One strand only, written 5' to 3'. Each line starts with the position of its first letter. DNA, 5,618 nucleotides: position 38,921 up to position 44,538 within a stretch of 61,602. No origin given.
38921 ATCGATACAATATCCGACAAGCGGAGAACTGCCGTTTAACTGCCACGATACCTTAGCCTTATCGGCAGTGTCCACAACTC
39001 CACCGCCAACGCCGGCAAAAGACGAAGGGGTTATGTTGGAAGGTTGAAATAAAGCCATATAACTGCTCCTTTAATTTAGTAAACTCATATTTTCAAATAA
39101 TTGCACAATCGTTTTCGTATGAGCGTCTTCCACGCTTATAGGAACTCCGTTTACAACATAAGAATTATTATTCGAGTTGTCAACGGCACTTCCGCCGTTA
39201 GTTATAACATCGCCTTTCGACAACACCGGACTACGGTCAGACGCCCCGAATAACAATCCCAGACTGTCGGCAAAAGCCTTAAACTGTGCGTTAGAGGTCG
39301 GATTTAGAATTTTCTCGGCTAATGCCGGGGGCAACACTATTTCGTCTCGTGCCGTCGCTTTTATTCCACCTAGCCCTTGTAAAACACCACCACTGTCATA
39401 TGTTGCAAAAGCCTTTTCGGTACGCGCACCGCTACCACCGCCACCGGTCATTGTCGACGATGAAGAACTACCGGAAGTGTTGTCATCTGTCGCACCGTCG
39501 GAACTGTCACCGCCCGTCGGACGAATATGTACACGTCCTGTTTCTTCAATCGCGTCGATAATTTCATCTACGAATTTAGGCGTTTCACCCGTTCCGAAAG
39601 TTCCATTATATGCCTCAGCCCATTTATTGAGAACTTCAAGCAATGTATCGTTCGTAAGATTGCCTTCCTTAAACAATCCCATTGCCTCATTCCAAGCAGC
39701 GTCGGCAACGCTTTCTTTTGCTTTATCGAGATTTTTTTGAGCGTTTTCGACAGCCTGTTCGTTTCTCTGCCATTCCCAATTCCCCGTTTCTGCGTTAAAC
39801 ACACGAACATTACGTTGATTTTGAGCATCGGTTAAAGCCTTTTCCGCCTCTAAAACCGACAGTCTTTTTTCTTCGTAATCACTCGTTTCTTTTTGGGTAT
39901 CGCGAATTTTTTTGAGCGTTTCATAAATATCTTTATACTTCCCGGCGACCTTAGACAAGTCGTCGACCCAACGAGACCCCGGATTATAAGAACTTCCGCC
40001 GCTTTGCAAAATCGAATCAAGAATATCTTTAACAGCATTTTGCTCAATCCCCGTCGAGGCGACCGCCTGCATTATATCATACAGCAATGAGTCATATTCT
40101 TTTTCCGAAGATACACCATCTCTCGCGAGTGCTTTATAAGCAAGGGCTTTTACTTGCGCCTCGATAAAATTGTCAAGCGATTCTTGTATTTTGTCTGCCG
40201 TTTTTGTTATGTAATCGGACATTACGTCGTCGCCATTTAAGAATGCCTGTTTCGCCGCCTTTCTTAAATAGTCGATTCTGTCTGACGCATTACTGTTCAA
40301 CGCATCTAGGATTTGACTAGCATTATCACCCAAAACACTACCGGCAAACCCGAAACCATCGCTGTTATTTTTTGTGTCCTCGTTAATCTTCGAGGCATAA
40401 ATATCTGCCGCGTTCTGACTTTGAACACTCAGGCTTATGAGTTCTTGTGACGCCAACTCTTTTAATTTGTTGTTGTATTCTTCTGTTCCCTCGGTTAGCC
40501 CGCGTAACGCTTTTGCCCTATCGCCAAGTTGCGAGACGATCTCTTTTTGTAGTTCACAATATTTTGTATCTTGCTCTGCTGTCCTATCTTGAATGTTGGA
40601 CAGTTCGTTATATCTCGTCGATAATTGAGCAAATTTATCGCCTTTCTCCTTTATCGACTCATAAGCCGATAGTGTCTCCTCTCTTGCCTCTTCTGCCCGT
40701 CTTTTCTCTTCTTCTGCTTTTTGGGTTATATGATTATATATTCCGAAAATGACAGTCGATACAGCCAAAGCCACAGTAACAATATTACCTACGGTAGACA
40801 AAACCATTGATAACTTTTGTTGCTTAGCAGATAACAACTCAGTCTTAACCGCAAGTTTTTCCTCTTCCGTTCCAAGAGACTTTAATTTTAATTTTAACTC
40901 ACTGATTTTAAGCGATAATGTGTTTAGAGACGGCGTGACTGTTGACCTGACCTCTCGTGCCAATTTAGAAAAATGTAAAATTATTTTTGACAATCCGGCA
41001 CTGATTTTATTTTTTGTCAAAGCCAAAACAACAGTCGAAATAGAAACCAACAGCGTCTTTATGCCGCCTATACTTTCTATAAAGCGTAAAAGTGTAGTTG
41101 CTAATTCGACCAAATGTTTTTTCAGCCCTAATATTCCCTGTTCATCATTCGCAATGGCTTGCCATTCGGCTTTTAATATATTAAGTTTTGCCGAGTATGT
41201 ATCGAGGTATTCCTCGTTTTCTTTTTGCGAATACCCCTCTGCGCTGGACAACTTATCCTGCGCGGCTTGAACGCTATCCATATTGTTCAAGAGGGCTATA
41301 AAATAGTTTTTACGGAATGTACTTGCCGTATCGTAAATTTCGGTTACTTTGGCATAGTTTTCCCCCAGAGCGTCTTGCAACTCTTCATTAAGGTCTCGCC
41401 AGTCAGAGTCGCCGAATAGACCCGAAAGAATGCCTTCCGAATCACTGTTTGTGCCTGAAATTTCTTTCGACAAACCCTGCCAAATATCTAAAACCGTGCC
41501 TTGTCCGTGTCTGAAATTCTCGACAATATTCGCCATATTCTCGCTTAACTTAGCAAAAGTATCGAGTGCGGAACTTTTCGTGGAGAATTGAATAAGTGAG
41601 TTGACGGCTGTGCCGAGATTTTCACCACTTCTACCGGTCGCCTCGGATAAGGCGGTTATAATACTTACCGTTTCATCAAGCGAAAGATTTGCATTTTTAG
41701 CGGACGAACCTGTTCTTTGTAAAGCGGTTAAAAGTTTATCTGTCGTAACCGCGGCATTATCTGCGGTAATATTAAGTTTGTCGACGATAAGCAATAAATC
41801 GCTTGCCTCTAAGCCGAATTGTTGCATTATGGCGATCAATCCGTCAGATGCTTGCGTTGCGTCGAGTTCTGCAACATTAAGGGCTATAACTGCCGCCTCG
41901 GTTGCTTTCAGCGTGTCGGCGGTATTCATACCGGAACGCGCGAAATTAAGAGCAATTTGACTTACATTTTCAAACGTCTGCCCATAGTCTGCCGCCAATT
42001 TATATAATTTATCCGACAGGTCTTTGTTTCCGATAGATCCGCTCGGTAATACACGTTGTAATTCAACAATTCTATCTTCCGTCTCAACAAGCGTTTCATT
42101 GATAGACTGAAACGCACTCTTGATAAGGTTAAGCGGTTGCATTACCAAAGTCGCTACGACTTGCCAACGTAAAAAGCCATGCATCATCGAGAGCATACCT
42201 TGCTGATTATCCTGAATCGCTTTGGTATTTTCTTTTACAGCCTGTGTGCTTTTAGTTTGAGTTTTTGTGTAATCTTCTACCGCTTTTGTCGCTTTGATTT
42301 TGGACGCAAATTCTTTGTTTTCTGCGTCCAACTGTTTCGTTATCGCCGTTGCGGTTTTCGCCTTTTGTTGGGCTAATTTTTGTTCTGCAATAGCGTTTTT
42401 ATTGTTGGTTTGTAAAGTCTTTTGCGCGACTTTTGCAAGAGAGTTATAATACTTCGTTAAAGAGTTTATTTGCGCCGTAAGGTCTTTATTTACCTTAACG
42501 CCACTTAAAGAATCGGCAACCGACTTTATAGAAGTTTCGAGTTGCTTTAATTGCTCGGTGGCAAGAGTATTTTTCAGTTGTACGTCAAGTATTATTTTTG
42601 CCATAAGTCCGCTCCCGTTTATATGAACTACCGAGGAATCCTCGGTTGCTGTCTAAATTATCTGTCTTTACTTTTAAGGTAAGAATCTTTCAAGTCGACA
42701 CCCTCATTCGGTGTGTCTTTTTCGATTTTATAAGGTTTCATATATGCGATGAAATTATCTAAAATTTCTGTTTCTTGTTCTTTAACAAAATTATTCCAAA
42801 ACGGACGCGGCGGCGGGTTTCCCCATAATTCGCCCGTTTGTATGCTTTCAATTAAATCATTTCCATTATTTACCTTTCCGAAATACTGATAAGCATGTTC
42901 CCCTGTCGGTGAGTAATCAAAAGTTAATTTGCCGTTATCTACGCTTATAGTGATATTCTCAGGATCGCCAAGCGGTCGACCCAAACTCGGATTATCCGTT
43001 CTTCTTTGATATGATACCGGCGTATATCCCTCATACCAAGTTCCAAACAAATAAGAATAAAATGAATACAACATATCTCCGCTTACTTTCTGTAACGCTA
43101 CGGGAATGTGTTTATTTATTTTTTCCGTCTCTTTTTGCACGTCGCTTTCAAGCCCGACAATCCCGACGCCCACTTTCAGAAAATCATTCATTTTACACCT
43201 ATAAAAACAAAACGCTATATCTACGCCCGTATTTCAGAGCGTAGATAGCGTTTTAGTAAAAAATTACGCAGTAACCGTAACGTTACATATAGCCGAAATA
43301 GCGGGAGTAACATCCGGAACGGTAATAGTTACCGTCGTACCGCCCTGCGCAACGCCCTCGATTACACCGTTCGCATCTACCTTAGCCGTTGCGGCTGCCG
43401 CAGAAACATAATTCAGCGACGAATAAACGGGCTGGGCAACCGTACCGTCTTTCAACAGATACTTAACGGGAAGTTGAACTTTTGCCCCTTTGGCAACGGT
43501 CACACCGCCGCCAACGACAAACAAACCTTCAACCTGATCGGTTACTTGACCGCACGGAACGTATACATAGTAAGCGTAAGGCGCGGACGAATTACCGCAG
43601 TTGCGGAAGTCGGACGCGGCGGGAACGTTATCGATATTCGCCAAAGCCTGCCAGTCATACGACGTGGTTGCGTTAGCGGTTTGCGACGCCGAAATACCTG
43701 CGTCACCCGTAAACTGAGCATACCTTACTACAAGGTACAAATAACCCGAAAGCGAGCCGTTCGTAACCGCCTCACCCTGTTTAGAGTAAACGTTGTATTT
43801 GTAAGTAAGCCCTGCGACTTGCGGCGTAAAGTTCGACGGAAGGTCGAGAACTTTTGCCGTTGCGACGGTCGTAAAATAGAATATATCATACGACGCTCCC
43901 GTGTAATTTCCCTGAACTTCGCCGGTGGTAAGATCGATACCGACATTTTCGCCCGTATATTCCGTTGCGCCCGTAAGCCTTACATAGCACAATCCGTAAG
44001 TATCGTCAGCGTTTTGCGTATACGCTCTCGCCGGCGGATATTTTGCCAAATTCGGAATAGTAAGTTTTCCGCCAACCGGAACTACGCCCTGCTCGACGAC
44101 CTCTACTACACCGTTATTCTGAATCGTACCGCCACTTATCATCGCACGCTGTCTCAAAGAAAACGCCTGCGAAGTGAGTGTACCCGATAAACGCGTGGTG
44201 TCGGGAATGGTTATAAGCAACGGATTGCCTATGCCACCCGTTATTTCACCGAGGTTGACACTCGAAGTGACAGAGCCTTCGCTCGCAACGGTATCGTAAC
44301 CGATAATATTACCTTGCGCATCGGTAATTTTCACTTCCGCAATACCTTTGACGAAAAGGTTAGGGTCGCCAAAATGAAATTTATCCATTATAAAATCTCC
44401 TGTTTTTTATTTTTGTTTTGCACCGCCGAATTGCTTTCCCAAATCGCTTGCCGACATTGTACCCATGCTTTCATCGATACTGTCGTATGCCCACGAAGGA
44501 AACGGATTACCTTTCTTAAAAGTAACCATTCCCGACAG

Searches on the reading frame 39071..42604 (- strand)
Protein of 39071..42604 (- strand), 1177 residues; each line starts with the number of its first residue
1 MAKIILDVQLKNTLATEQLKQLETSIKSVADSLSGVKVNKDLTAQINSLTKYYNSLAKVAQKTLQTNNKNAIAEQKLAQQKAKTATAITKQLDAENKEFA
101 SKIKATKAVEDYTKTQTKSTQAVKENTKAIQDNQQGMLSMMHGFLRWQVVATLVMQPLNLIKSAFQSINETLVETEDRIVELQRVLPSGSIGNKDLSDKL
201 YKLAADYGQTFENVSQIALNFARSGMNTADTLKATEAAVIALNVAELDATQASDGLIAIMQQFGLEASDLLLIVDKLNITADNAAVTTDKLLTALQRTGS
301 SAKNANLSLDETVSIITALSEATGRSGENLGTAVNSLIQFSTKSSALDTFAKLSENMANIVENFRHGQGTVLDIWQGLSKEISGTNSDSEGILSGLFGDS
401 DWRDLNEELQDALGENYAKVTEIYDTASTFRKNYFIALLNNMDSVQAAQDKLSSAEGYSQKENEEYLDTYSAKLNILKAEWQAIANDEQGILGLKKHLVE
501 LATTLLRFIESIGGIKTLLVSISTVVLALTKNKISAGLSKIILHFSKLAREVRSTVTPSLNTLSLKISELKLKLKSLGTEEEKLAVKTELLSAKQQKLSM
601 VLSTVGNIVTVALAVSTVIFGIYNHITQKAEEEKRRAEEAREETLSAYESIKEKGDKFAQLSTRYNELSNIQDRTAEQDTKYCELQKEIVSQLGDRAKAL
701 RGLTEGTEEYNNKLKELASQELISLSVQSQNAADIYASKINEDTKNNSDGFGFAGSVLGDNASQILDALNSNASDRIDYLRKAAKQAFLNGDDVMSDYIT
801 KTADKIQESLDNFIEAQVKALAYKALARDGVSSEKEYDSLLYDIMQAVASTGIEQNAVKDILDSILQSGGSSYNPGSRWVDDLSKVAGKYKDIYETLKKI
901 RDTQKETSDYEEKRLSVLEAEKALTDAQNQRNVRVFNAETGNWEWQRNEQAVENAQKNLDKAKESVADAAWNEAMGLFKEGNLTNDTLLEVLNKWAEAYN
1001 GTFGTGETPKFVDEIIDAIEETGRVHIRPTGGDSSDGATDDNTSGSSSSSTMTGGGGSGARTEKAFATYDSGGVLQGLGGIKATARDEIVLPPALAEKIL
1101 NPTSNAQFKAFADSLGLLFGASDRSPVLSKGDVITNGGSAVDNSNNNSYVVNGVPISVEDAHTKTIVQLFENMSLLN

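Call 9: search_protein_families(library=pfam, proteins=[window:39071-42604:-], max_evalue=0.01)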
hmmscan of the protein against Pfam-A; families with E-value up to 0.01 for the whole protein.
window:39071-42604:- (1177 aa): 2 families
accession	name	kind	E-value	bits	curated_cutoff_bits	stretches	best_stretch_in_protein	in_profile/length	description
PF10145.14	PhageMin_Tail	-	9.9e-23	81.5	33.2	1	203-398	3-201/201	Phage-related minor tail protein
PF20155.4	TMP_3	-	0.002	18.3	41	1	194-263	28-101/192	Tape measure protein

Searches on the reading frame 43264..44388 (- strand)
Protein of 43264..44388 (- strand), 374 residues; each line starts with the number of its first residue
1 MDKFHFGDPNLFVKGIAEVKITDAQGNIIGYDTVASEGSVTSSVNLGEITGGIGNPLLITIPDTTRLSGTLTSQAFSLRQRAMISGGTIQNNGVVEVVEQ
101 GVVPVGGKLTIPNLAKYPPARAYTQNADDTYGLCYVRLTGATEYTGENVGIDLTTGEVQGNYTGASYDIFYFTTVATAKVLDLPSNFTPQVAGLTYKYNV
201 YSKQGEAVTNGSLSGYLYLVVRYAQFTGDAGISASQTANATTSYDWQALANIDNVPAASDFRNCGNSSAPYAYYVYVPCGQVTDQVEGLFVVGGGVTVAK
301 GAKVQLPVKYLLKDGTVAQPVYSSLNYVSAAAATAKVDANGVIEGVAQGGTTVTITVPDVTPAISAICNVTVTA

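Call 9: search_protein_families(library=pfam, proteins=[window:43264-44388:-], max_evalue=0.01)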
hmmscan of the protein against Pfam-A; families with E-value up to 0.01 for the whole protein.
window:43264-44388:- (374 aa): 1 family
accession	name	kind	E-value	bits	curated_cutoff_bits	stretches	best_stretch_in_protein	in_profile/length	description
PF02368.24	Big_2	-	0.00011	22.5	22.8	1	296-363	12-74/79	Bacterial Ig-like domain (group 2)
